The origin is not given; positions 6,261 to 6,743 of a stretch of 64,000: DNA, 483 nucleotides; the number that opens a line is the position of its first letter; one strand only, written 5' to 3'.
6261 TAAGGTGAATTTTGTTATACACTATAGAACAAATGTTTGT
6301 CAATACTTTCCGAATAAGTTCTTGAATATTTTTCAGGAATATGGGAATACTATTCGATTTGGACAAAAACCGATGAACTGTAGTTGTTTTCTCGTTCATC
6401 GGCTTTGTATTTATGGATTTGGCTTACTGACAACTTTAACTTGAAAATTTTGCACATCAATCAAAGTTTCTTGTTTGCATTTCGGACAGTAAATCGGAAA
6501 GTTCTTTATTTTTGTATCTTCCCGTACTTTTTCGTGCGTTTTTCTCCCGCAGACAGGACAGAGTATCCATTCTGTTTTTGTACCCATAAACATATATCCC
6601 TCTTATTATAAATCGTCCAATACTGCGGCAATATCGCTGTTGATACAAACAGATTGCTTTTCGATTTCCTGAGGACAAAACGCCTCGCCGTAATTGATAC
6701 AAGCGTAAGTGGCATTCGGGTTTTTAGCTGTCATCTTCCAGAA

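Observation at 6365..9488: FMN-riboswitch-headed operon joining a flavoprotein-ferredoxin fusion to a macrodomain / class-M-like sirtuin pair and a Cys-rich KTR protein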

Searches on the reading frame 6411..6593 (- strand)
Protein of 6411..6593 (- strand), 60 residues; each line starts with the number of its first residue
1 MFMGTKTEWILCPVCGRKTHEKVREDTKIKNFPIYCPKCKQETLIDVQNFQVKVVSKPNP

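Call 3: search_protein_families(library=pfam, proteins=[window:6411-6593:-], max_evalue=0.01)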
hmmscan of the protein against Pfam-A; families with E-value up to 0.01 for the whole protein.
window:6411-6593:- (60 aa): 8 families
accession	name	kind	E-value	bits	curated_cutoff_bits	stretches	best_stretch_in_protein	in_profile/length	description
PF14205.11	Cys_rich_KTR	-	6e-27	93.7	25.5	1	7-59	1-53/54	Cysteine-rich KTR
PF13248.11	Zn_ribbon_3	-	0.00029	20.6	27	0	6-18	13-25/26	zinc-ribbon domain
PF08772.16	Zn_ribbon_NOB1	-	0.0016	18.9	24.9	0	34-47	24-37/72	Nin one binding (NOB1) Zn-ribbon like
PF24460.1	DUF7575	-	0.0023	17.7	28.5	0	11-19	5-13/28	Domain of unknown function (DUF7575)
PF06044.18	DpnI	-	0.0024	18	26.7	1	10-53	32-66/183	Dam-replacing family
PF14803.11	Zn_ribbon_Nudix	-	0.0064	16.8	25.6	0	12-26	3-17/34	Nudix N-terminal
PF13453.11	Zn_ribbon_TFIIB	-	0.0091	15.8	22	0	36-48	2-13/41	Transcription factor zinc-finger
PF03119.21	DNA_ligase_ZBD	-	0.0096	16.2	25.8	0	12-20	2-10/27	NAD-dependent DNA ligase C4 zinc finger domain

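Call 4: search_protein_families(library=ncbifam, proteins=[window:6411-6593:-], max_evalue=0.01)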
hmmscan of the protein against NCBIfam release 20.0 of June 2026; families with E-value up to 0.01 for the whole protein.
window:6411-6593:- (60 aa): 4 families
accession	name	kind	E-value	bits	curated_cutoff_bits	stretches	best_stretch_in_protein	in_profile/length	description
NF047912.1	ECs_2282_CxxC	subfamily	0.003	17.4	37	0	10-42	3-36/60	ECs_2282 family putative zinc-binding protein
NF038384.1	zinc_YnfU_fam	subfamily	0.0047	16.5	36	0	9-41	16-46/52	YnfU family zinc-binding protein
TIGR03831.1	YgiT_finger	domain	0.0067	16.7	20.2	0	12-39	1-38/46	YgiT-type zinc finger protein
NF004425.0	PRK05767.1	equivalog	0.0095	16.6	87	0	30-51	5-26/92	50S ribosomal protein L44e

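Call 65: search_protein_families(library=phrogs, proteins=[window:6411-6593:-], max_evalue=0.001)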
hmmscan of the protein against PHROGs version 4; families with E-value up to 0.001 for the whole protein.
window:6411-6593:- (60 aa): 4 families
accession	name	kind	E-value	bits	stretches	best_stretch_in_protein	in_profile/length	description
phrog_6417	-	other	1.2e-05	26.1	1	5-53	3-47/68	translational regulator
phrog_5602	-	unknown function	0.00049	20.7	0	4-43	13-52/60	-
phrog_4875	-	unknown function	0.00052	21.1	0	27-50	6-29/77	-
phrog_2834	-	unknown function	0.001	19.9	0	34-55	50-71/78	-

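Call 66: search_protein_families(library=padloc, proteins=[window:6411-6593:-], max_evalue=0.01)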
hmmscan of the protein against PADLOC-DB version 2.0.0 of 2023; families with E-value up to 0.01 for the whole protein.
window:6411-6593:- (60 aa): 0 families
